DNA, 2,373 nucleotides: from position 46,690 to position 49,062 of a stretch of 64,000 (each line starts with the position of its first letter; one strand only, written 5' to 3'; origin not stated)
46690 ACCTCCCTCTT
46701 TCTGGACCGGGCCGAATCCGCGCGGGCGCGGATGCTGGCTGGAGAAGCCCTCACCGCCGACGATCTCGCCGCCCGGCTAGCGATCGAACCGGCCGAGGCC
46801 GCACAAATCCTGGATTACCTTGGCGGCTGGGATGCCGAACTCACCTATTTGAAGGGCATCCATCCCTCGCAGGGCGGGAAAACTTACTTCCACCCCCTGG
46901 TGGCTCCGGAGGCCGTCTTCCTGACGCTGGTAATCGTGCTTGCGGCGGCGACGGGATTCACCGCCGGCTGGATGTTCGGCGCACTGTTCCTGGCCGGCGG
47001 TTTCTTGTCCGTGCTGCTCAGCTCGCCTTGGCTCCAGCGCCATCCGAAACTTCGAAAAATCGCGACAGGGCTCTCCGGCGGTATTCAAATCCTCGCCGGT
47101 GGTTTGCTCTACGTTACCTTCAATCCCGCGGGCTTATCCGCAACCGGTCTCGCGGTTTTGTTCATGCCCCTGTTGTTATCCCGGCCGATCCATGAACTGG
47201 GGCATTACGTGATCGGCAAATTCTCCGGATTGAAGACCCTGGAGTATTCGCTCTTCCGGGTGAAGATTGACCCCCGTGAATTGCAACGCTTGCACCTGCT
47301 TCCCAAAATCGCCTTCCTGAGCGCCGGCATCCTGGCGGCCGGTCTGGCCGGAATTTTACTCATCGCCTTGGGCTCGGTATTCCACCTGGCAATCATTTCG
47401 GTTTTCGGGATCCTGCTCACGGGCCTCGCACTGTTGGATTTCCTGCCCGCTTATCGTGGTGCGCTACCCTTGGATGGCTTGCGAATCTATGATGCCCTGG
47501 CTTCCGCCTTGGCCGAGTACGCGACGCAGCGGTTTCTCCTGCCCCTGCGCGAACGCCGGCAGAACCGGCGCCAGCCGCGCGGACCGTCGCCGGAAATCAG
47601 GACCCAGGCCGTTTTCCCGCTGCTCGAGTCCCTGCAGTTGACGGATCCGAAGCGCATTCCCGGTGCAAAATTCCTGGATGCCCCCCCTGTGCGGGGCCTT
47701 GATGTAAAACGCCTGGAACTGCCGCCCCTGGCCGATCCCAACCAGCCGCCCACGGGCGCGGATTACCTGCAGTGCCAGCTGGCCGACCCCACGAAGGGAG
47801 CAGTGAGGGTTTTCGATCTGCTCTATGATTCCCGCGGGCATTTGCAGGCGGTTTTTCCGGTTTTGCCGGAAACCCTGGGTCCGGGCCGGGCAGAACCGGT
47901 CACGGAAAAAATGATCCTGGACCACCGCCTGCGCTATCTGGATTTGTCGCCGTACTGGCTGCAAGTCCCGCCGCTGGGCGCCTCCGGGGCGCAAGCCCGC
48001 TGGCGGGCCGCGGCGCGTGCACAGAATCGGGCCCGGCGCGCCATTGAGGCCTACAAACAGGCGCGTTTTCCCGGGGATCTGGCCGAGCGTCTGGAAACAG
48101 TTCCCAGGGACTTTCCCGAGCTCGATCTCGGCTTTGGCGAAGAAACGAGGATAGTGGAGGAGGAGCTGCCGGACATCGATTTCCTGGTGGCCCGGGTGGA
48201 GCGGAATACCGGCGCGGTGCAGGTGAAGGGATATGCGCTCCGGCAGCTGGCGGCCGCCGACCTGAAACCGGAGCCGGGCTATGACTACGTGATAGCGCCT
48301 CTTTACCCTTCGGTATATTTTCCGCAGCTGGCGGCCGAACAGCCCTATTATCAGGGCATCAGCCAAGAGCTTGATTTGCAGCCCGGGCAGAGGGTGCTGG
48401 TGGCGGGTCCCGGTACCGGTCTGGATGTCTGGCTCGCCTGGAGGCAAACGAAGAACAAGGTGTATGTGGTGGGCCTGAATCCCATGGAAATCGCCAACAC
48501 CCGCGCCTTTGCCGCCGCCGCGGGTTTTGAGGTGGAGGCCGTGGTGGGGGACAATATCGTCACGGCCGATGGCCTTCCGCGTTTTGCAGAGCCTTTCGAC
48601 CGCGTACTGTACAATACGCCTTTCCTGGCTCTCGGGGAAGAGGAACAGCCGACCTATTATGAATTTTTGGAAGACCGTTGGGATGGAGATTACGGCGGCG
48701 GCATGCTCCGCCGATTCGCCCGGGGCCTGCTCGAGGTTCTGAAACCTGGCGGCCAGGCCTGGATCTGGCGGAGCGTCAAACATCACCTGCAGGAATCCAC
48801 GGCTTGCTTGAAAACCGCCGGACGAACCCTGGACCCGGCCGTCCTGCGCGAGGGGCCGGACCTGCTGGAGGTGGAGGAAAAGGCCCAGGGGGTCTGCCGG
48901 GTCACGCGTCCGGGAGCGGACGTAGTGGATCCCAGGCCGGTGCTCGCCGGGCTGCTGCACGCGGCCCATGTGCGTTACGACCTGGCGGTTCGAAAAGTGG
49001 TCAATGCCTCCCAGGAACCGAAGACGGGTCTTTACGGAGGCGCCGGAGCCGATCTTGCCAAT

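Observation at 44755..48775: Tandem duplication of a [membrane HExxH protease + spacer + HemK-like methyltransferase] module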

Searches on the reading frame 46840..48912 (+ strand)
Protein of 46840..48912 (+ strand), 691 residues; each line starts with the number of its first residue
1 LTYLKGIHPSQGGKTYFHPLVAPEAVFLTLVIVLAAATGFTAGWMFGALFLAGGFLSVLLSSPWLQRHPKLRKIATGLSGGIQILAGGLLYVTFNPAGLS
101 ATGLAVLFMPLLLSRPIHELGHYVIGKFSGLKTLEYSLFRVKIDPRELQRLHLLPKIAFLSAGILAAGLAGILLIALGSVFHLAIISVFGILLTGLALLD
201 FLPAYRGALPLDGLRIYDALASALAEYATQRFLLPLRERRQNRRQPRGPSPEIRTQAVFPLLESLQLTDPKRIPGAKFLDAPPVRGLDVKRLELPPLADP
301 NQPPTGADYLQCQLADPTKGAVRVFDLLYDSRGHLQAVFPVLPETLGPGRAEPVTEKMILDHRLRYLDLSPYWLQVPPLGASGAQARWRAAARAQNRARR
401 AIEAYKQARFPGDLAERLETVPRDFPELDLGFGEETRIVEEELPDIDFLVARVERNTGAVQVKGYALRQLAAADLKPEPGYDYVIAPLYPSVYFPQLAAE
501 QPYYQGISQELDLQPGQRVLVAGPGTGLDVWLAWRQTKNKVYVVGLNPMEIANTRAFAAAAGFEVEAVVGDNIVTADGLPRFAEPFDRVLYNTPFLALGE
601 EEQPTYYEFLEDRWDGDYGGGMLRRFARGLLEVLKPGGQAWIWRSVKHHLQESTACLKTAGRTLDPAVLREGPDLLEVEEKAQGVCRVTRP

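Call 10: find_homologous_proteins(query=window:46885-48912:+, max_evalue=0.001)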
Query window:46885-48912:+: 8000 candidates shared short words with the query, none scored E <= 0.001.

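Call 23: search_protein_representatives(protein=window:46840-48912:+)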
Query: 691 residues. Proteins with E-value up to 0.001 (for the whole library): 174; up to 1e-10: 128; up to 1e-30: 50. The best 150 are listed.
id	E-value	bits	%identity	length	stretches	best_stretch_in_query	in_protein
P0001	0.0e+00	1596.4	75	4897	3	1-691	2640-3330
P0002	1.2e-179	615.5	43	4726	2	165-690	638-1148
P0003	1.6e-163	562.2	36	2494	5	308-661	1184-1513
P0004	3.0e-148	511.7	38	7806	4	365-681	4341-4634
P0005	1.8e-122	426.5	40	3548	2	235-661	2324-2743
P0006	4.9e-66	239.9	34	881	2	249-647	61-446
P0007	5.4e-58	213.4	45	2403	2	476-646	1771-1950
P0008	1.2e-51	192.3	40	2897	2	330-645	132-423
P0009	1.5e-49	185.5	37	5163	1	258-649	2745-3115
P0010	1.9e-48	181.8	33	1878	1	242-645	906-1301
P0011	1.9e-47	178.5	37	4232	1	259-661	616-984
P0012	1.6e-46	175.5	36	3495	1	239-680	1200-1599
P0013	4.7e-46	173.9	39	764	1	325-645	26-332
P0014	6.6e-45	170.1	36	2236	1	250-662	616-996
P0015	8.2e-45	169.8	36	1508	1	270-645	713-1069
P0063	5.0e-27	111.0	30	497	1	257-644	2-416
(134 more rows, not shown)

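Call 37: find_encoding_contigs(protein=P0063, flank=8000, max_places=3)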
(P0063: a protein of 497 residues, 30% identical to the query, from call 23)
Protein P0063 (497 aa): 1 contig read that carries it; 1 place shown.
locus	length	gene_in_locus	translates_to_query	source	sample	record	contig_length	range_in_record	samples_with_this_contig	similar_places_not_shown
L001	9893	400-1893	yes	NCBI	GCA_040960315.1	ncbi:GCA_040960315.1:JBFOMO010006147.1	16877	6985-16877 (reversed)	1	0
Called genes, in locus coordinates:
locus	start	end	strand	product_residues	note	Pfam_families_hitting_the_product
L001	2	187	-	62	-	?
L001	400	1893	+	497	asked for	-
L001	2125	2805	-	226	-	PF08843:AbiEii (weak)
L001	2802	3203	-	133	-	-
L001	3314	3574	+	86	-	PF01649:Ribosomal_S20p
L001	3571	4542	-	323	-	PF06144:DNA_pol3_delta, PF21694:DNA_pol3_delta_C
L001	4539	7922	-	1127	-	PF00289:Biotin_carb_N, PF02222:ATP-grasp, PF02786:CPSase_L_D2, PF07478:Dala_Dala_lig_C, PF02785:Biotin_carb_C, PF00682:HMGL-like, PF02436:PYC_OADA, PF00364:Biotin_lipoyl, +2 more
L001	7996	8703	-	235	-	PF00027:cNMP_binding, PF13545:HTH_Crp_2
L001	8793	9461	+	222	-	PF01427:Peptidase_M15, PF02557:VanY (weak)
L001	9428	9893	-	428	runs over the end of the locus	PF04055:Radical_SAM, PF13186:SPASM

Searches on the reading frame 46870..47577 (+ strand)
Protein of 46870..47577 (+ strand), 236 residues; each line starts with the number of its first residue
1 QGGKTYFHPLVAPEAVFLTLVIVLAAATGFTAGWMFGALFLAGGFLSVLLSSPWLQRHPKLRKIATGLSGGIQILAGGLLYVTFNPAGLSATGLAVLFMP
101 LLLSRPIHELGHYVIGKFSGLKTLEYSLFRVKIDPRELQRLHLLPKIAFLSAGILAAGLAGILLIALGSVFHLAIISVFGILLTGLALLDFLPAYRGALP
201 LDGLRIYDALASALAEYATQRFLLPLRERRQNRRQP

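Call 47: search_solved_structures(query=A2, max_evalue=10, show_alignments=3)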
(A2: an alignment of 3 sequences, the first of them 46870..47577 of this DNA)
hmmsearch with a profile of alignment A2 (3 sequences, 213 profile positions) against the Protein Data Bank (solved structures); distinct sequences matched with E-value up to 10: 3.
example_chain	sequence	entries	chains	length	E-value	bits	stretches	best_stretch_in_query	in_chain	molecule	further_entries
3b4r_A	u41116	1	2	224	3.9e-06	30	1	60-197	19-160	Putative zinc metalloprotease MJ0392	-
4lzi_A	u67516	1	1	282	0.013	18.4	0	40-69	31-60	Multicystatin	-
7w6x_A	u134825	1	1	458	0.062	16.2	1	78-112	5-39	Regulator of sigma-E protease RseP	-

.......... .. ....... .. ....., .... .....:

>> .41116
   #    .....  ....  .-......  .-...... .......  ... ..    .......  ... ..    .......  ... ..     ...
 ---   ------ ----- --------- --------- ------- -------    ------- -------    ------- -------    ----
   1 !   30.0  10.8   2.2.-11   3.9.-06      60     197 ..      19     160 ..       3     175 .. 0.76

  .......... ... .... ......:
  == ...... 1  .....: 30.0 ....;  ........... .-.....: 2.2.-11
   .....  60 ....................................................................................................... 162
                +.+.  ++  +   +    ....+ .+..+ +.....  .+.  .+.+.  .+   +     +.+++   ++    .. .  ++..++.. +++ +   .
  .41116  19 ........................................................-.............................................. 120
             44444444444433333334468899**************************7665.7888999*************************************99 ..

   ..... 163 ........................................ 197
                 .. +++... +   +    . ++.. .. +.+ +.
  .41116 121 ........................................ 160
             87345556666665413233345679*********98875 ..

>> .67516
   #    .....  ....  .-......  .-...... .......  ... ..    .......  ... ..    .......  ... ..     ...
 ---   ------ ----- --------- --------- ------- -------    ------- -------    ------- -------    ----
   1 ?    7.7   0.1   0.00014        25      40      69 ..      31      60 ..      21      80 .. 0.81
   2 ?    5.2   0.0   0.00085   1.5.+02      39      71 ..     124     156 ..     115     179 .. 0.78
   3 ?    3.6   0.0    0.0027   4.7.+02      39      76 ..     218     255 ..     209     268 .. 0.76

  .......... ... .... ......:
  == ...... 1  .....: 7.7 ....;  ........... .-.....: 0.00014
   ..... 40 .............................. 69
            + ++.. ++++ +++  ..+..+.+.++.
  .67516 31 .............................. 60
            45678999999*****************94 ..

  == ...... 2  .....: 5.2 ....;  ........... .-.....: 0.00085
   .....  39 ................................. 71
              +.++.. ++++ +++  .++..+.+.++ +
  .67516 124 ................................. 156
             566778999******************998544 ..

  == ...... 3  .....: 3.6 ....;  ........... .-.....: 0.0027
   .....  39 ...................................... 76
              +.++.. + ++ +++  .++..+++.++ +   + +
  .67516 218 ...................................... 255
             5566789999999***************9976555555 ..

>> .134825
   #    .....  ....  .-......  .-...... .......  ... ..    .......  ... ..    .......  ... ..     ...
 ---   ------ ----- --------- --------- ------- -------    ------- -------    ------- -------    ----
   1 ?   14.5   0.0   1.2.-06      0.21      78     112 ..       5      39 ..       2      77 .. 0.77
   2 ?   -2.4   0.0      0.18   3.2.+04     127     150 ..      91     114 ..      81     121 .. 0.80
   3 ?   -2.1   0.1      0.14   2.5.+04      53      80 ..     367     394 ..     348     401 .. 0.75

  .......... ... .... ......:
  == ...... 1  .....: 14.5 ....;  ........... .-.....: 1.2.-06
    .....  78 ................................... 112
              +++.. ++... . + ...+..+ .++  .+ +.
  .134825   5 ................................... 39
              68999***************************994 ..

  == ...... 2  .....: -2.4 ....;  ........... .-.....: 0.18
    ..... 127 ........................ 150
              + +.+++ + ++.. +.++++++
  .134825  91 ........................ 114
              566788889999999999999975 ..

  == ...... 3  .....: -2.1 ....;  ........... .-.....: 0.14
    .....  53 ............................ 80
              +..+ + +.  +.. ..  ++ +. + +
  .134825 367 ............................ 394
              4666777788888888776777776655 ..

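Call 48: search_protein_families(library=pfam, alignment_id=A2, max_evalue=10)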
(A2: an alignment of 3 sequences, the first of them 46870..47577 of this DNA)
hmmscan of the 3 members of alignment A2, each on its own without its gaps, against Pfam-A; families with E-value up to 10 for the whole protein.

A. member 1, window:46870-47577:+ (236 aa): 2 families
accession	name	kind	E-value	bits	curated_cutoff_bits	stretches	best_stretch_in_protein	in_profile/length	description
PF03729.18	DUF308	-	0.049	14.3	25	1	20-80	12-71/73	Short repeat of unknown function (DUF308)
PF02163.28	Peptidase_M50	-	0.68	9.7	27.2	1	101-128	6-33/221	Peptidase family M50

B. families by the number of members that match (of 3 scanned): 3 families
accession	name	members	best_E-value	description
PF02163.28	Peptidase_M50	3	0.0001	Peptidase family M50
PF03729.18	DUF308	1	0.049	Short repeat of unknown function (DUF308)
PF12822.12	ECF_trnsprt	1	5.9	ECF transporter, substrate-specific component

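Call 76: find_homologous_proteins(query=A2, max_evalue=0.001)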
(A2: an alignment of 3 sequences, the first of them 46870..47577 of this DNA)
Query A2 (3 sequences): 8000 candidates shared short words with the query, none scored E <= 0.001.

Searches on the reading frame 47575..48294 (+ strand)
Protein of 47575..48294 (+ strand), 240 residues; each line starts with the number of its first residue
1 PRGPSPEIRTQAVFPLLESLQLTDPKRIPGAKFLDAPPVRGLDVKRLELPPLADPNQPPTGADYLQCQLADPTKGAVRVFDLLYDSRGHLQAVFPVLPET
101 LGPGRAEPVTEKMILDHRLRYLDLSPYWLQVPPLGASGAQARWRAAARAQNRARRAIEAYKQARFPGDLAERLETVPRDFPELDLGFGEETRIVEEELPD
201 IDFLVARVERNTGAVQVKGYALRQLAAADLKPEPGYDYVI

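Call 65: predict_structure(alignment_id=A3)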
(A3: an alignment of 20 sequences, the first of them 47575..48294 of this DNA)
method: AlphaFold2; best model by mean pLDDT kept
length: 240 residues; sequences in the alignment: 20
mean_pLDDT: 85.9   pTM: 0.85
mean pLDDT of the five models: 85.9, 85.6, 85.2, 83.6, 82.4
residues with pLDDT >= 90: 139; 70-90: 70; 50-70: 11; < 50: 20
segments of 3 or more residues with pLDDT < 50: 181-198
pLDDT, mean of each block of 10 residues (from residue 1): 76 95 95 89 95 87 93 85 96 91 71 89 96 92 96 94 87 78 45 48 91 90 90 93
secondary structure, 60 per line:
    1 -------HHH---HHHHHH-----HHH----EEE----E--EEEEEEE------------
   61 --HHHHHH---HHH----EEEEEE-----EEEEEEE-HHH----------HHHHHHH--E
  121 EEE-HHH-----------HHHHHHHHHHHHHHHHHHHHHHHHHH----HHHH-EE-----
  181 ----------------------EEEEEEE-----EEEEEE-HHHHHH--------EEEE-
elements in order: H14-19 E32-34 E42-48 H63-68 E79-84 E90-96 H111-117 E120-123 H139-164 H169-172 E203-209 E215-220 H222-227 E236-239

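Call 67: fold_search(model_id=the predicted structure, library=pdb)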
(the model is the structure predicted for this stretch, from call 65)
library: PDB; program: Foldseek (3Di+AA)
matches with E <= 10: 84; with E <= 0.001: 0
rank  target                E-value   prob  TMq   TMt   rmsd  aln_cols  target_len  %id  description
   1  9i05_Xc               2.3e+00  0.02  0.14  0.16  21.6       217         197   14  Cryo-EM structure of the large subunit of the mitochondrial ribosome from Toxoplasma gondii (released 2025-06-11)
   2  2x5h_A                2.6e+00  0.05  0.13  0.27   9.5        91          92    9  Crystal structure of the ORF131 L26M L51M double mutant from Sulfolobus islandicus rudivirus 1 (released 2010-07-21)
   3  6jja                  3.0e+00  0.09  0.09  0.13   7.1        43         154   19  Cryo-EM structure of giant freshwater prawn Macrobrachium rosenbergii extra small virus (XSV) VLP (released 2019-07-17)
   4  7fhf                  3.0e+00  0.04  0.16  0.13  13.2       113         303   19  Structure of prenyltransferase mutant V49W/Y288F/Q295F from Streptomyces sp. (strain CL190) (released 2022-06-22)
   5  5zs6_A                3.0e+00  0.02  0.11  0.20  15.9       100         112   20  Dodecameric structure of a small Heat Shock Protein from Mycobacterium marinum M: Form-2 (released 2019-01-30)
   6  4ki3_G                3.2e+00  0.10  0.15  0.20   5.6        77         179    9  1.70 Angstrom resolution crystal structure of outer-membrane lipoprotein carrier protein (lolA) from Yersinia pestis C (released 2013-05-15)
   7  4poi_A                3.2e+00  0.02  0.09  0.14   9.9        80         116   16  Crystal structure of a putative periplasmic protein (BACCAC_02096) from Bacteroides caccae ATCC 43185 at 2.30 A resolu (released 2014-03-12)
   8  7y22_Y                3.4e+00  0.15  0.08  0.03   4.0        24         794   33  CryoEM structure of Klebsiella phage Kp7 tail complex applied with C6 symmetry (released 2023-06-14)
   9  2x5h_C                3.6e+00  0.04  0.13  0.26   9.7        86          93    8  Crystal structure of the ORF131 L26M L51M double mutant from Sulfolobus islandicus rudivirus 1 (released 2010-07-21)
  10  1vhs_A                3.6e+00  0.02  0.13  0.17  12.9       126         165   11  Crystal structure of a putative phosphinothricin N-acetyltransferase (released 2003-12-30)
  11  4v36_A                3.8e+00  0.06  0.13  0.10   8.2        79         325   16  The structure of L-PGS from Bacillus licheniformis (released 2015-08-19)
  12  1vhs_B                3.8e+00  0.02  0.12  0.16  11.1        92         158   13  Crystal structure of a putative phosphinothricin N-acetyltransferase (released 2003-12-30)
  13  7v62_A                3.8e+00  0.01  0.12  0.08  23.9       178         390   13  Crystal structure of human OSBP ORD in complex with cholesterol (released 2022-06-08)
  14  4ki3_D                4.0e+00  0.08  0.15  0.20   5.6        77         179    9  1.70 Angstrom resolution crystal structure of outer-membrane lipoprotein carrier protein (lolA) from Yersinia pestis C (released 2013-05-15)
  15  3brc_A                4.0e+00  0.05  0.10  0.14   5.4        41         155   17  Crystal structure of a conserved protein of unknown function from Methanobacterium thermoautotrophicum (released 2008-02-19)
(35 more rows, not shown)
